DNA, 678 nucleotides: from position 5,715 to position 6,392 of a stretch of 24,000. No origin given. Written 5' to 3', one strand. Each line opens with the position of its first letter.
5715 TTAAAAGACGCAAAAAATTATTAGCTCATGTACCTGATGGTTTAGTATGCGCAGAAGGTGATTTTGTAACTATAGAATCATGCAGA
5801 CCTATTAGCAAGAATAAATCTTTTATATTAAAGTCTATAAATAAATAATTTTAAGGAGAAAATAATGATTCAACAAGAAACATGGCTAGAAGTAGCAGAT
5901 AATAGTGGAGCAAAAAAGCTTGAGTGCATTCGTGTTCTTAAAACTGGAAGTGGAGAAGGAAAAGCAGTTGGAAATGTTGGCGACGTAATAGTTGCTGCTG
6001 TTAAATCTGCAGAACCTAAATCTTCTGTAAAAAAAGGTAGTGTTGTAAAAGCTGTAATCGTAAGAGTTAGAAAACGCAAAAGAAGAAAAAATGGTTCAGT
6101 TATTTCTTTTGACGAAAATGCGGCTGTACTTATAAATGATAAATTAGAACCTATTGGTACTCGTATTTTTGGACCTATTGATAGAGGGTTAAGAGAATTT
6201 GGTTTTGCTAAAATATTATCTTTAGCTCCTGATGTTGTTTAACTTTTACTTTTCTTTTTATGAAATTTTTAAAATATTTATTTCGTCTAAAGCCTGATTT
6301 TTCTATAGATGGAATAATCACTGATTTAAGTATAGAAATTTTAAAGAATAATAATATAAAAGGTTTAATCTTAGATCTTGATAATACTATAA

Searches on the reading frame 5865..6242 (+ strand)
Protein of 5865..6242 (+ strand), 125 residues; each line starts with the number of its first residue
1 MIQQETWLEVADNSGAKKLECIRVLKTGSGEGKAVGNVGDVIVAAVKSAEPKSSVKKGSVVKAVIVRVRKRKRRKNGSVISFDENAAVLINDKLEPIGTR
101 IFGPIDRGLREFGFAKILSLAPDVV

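Call 14: search_protein_families(library=pfam, proteins=[window:5865-6242:+], max_evalue=0.001)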
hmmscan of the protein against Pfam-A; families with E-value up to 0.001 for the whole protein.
window:5865-6242:+ (125 aa): 1 family
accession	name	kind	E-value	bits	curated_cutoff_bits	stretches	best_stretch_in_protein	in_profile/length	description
PF00238.24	Ribosomal_L14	-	7.5e-48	161.9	23.6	1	1-125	1-122/122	Ribosomal protein L14p/L23e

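Call 83: find_encoding_contigs(protein=window:5865-6242:+, flank=10000, max_places=6)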
Protein window:5865-6242:+ (125 aa): no gene with exactly this product is on record in the collection.
